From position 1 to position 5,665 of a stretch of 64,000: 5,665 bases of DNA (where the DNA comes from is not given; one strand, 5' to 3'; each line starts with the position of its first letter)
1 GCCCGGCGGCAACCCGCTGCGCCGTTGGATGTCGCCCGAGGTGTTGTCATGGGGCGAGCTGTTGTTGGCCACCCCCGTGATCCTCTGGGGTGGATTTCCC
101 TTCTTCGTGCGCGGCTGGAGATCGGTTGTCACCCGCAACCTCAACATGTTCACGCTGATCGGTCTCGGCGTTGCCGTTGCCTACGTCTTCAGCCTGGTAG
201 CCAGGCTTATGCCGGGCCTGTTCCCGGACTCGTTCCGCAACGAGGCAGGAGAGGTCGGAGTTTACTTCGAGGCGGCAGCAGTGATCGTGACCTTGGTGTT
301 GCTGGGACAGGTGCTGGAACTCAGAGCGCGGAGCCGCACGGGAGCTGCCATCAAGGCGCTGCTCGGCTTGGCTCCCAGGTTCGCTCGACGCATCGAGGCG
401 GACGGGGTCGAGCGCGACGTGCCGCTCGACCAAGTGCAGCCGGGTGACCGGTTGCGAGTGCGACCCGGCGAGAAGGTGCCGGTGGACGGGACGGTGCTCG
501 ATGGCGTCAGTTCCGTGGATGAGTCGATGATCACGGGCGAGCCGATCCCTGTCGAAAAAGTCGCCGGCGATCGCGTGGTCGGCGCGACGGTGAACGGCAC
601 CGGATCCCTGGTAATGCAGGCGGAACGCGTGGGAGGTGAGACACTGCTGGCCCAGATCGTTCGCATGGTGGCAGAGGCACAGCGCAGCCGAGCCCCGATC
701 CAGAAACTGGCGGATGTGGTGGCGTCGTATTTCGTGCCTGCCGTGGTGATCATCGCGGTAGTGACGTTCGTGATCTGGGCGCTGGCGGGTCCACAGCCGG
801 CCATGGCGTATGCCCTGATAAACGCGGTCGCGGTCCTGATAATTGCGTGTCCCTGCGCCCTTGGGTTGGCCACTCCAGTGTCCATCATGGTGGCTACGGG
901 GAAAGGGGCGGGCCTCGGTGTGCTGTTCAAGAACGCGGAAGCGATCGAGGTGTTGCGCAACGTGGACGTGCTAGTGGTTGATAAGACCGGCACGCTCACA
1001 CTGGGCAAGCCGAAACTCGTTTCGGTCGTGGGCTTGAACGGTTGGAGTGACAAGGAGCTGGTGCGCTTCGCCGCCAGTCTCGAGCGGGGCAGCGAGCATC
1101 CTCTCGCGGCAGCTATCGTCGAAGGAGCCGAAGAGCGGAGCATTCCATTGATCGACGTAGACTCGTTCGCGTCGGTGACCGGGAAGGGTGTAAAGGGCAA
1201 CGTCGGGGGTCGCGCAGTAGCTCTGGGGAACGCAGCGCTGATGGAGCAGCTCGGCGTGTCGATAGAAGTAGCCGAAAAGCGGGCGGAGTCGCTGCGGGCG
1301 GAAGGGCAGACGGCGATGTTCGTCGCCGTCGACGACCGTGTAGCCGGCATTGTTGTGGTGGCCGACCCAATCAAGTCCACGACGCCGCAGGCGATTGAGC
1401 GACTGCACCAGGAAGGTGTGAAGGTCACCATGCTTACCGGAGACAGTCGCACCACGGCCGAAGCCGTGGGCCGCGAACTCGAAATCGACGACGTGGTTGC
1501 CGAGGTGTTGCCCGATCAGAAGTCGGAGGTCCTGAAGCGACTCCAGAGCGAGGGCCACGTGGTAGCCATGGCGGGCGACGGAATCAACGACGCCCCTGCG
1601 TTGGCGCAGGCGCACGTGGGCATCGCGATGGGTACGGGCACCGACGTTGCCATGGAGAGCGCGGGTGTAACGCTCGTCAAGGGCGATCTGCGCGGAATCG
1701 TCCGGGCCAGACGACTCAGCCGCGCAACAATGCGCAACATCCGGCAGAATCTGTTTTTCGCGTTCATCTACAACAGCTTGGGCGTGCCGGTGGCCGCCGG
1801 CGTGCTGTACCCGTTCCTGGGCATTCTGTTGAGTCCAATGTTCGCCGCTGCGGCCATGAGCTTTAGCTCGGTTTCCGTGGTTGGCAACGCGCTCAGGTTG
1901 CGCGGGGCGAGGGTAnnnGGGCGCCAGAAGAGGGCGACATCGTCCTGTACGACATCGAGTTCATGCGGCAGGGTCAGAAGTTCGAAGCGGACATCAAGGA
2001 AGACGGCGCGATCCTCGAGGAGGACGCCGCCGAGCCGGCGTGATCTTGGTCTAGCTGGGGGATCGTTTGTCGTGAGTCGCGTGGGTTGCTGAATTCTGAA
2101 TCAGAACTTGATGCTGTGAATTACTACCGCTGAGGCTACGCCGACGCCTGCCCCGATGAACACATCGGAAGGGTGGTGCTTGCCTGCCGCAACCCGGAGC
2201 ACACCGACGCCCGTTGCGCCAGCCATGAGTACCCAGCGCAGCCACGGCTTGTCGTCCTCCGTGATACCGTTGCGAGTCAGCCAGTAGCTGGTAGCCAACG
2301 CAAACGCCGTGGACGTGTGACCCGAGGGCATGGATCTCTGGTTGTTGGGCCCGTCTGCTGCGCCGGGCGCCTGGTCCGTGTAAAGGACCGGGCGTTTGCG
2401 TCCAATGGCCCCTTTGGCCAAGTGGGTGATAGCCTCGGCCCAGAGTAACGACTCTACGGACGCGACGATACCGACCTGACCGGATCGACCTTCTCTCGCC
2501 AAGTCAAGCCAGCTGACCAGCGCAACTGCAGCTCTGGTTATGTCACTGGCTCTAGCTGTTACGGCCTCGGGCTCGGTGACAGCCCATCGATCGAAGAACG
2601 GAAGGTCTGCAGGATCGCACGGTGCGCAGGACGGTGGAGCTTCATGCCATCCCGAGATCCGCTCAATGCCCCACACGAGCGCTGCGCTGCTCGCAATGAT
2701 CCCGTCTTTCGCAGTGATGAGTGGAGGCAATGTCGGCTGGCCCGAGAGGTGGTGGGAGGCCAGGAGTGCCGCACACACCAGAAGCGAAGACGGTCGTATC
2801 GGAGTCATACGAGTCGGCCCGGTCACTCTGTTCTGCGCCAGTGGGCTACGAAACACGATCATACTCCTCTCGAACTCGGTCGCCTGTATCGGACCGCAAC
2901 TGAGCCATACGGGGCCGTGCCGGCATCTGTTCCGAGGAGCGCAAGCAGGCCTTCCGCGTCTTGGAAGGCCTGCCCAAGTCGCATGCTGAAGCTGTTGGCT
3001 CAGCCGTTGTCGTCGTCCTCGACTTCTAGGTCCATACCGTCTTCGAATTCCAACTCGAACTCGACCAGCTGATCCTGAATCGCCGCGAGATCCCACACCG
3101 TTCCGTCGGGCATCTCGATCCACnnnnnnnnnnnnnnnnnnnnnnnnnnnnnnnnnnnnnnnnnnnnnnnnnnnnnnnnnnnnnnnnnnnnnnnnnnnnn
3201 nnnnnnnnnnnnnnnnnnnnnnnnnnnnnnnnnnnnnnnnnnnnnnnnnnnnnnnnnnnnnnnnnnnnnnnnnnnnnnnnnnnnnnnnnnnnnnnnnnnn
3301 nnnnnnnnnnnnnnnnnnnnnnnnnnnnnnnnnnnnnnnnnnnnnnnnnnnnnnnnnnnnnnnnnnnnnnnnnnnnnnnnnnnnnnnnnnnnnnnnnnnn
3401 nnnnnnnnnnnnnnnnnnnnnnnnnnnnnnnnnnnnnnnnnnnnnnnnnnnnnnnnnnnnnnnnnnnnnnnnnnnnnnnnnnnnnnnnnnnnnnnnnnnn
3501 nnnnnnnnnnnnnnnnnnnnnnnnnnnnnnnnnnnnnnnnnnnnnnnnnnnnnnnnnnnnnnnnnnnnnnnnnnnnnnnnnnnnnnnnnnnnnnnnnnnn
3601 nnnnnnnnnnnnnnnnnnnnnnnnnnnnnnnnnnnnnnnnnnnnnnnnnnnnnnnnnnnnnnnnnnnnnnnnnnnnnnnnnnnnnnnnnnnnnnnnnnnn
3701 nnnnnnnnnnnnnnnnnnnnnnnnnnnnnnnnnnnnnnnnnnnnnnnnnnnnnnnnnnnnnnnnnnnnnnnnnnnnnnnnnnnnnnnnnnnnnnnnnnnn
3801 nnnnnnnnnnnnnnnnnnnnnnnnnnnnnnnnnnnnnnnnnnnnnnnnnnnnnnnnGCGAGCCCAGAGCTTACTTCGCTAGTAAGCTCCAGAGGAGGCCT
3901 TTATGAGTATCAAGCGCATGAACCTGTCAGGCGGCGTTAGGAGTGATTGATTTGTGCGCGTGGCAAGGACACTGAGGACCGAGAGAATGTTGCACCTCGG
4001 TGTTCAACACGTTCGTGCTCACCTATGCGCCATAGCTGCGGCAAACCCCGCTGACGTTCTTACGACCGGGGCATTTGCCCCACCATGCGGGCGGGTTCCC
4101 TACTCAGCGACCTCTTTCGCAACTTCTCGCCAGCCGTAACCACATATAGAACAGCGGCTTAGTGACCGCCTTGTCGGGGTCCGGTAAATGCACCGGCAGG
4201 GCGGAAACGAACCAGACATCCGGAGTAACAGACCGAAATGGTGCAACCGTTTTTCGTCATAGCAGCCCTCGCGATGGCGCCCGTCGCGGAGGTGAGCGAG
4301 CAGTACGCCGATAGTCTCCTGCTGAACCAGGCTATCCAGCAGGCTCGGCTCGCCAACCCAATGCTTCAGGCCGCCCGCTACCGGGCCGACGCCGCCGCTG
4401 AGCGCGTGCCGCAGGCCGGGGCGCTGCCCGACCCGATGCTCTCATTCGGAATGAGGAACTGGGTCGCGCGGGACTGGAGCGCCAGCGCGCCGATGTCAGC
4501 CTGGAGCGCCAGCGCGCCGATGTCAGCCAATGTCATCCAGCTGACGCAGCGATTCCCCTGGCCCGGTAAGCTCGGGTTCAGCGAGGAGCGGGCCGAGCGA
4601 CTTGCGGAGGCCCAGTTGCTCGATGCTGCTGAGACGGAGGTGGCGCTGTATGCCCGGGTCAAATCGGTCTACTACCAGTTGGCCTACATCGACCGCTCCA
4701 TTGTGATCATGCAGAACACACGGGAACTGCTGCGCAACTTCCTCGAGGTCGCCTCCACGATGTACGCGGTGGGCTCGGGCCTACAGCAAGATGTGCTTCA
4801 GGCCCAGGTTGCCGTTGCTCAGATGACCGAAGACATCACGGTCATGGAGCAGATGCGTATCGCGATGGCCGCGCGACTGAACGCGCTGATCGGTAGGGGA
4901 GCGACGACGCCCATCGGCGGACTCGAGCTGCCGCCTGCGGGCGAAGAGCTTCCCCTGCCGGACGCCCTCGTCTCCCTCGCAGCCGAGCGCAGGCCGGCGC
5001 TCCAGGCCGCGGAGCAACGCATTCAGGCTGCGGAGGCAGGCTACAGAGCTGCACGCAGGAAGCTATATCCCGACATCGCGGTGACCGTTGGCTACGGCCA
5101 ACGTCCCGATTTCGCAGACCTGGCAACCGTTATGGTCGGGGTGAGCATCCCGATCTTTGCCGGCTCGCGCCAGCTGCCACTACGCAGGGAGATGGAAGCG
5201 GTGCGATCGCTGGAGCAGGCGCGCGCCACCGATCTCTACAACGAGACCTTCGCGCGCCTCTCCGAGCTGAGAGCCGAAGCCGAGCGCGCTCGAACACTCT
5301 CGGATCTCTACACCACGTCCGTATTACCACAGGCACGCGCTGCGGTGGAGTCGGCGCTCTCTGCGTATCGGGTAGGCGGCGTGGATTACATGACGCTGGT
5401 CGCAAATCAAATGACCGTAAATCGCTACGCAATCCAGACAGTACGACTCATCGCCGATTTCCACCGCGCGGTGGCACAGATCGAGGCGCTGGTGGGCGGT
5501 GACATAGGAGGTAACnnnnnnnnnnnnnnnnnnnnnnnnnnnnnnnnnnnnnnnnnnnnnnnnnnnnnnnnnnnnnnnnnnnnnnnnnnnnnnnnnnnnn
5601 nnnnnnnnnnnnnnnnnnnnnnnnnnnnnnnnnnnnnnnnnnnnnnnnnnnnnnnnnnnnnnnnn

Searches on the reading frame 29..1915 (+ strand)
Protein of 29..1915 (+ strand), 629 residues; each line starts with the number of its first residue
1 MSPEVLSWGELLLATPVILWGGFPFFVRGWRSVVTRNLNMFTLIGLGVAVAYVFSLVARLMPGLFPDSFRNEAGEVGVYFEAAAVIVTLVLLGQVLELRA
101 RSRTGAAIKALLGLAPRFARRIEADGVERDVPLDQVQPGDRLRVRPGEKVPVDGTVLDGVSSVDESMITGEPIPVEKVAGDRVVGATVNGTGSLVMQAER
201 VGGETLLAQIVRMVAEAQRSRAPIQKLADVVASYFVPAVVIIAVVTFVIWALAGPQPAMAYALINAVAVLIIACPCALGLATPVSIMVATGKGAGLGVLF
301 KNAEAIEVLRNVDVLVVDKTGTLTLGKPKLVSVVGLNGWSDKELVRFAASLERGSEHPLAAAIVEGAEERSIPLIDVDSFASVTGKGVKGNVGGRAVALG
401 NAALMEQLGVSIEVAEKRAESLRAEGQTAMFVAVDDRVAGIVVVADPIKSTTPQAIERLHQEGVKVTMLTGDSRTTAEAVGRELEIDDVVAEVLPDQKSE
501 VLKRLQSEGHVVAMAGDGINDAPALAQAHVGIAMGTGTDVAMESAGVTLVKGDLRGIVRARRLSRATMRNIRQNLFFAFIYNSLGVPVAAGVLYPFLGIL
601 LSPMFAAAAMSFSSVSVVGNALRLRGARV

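Call 28: search_protein_families(library=ncbifam, proteins=[window:29-1915:+], max_evalue=0.001)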
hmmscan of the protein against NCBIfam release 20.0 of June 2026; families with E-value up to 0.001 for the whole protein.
window:29-1915:+ (629 aa): 21 families
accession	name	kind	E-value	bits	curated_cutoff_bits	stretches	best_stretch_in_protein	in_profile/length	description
NF007952.0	PRK10671.1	equivalog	8.9e-197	656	1316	1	16-624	232-831/838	copper-exporting P-type ATPase CopA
TIGR01525.1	ATPase-IB_hvy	subfamily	1.1e-186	622.1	346.25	1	41-624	2-560/560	heavy metal translocating P-type ATPase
TIGR01511.1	ATPase-IB1_Cu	subfamily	4.9e-180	600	397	1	22-625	2-542/542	copper-translocating P-type ATPase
TIGR01512.1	ATPase-IB2_Cd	subfamily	1.6e-118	396.6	313.5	1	76-624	15-492/494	cadmium family heavy metal-translocating P-type ATPase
NF008262.1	PRK11033.1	equivalog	3.7e-112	376.1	1005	1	82-624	197-727/731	zinc/cadmium/mercury/lead-transporting ATPase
NF033775.1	P_type_ZntA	exception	2.7e-100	336.7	1240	1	79-624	200-728/732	Zn(II)/Cd(II)/Pb(II) translocating P-type ATPase ZntA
TIGR01494.1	ATPase_P-type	subfamily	1.1e-90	304.4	62.3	1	85-593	1-464/478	HAD-IC family P-type ATPase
TIGR01497.1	kdpB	equivalog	3.4e-63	213.8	527.9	1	63-547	49-546/675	potassium-transporting ATPase subunit KdpB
TIGR01647.1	ATPase-IIIA_H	equivalog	7.2e-55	186.5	615.5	2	80-490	55-485/755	plasma-membrane proton-efflux P-type ATPase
NF010609.0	PRK14010.1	equivalog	1.5e-51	175.5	1323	1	57-547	43-541/673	K(+)-transporting ATPase subunit B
TIGR01517.1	ATPase-IIB_Ca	equivalog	4.8e-40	137.5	507.05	2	438-586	535-704/882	calcium-translocating P-type ATPase, PMCA-type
TIGR01524.1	ATPase-IIIB_Mg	equivalog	1.9e-38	131.9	610.75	3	478-599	571-694/867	magnesium-translocating P-type ATPase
TIGR01522.1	ATPase-IIA2_Ca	equivalog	1.4e-36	125.6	798.3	3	489-578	567-657/854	calcium-transporting P-type ATPase, PMR1-type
NF011702.0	PRK15122.1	subfamily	8.9e-35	119.9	975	4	483-577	615-709/907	magnesium-translocating P-type ATPase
TIGR01116.1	ATPase-IIA1_Ca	equivalog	4.2e-32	111.1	703.4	2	435-576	454-610/799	calcium-translocating P-type ATPase, SERCA-type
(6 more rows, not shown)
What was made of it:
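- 29..1918 (+): Cu-type P1B ATPase (CPC motif) at the window edge. TIGR01511 and CopA NF007952 hits (call 28).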

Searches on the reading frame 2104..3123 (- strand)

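Call 61: search_protein_families(library=pfam, proteins=[window:2104-3123:-], max_evalue=0.01)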
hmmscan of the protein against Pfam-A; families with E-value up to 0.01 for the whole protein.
window:2104-3123:- (340 aa): 3 families
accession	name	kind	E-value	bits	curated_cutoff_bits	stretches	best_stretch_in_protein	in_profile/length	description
PF01569.27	PAP2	-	2.1e-22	79.7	27.2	1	222-338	5-124/130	PAP2 superfamily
PF14378.12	PAP2_3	-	4.8e-05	23.7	27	1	252-333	114-189/190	PAP2 superfamily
PF14360.12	PAP2_C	-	0.0016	19.4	27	1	265-332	6-69/74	PAP2 superfamily C-terminal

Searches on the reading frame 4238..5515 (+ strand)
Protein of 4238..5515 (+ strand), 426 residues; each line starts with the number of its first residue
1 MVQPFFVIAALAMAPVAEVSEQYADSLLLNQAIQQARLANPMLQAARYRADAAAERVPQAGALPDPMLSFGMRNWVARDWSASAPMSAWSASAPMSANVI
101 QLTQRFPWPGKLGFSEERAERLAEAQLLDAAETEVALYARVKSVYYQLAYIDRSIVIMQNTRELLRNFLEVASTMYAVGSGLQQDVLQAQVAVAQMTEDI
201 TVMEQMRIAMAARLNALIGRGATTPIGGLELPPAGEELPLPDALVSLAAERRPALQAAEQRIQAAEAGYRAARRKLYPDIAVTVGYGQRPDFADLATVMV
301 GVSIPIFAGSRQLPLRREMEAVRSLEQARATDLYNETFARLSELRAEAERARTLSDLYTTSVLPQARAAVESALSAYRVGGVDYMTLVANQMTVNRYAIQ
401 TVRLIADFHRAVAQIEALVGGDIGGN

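Call 28: search_protein_families(library=ncbifam, proteins=[window:4238-5515:+], max_evalue=0.001)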
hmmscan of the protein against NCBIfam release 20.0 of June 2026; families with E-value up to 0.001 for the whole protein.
window:4238-5515:+ (426 aa): 7 families
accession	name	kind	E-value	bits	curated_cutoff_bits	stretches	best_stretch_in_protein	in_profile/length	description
TIGR01844.1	type_I_sec_TolC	subfamily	1.8e-21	76.6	225.15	1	28-380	4-358/414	TolC family outer membrane protein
TIGR01845.1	outer_NodT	subfamily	1.1e-20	73.9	210.05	1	20-421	51-460/460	efflux transporter outer membrane subunit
NF045679.1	DiMtlExpIhpA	equivalog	1.9e-11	43.3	650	1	9-421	14-414/424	divalent metal ion exporter subunit IhpA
NF033143.1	efflux_OM_AdeK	equivalog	3.5e-07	29.3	900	1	132-295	163-328/480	multidrug efflux RND transporter AdeIJK outer membrane channel subunit AdeK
NF007390.0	PRK09915.1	equivalog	8.8e-06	24.7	597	1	124-311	173-368/488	MdtP family multidrug efflux transporter outer membrane subunit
NF047721.1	ToxDrgExpTdeA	equivalog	9.5e-05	21.5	550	1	111-285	135-310/455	toxin/drug exporter TdeA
NF008524.1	PRK11459.1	equivalog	0.00012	21.1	650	1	131-284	178-330/478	multidrug resistance outer membrane protein MdtQ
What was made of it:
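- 4238..5518 (+): Outer-membrane factor (CusC-like) of the efflux operon. TolC/NodT family hits (call 28).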
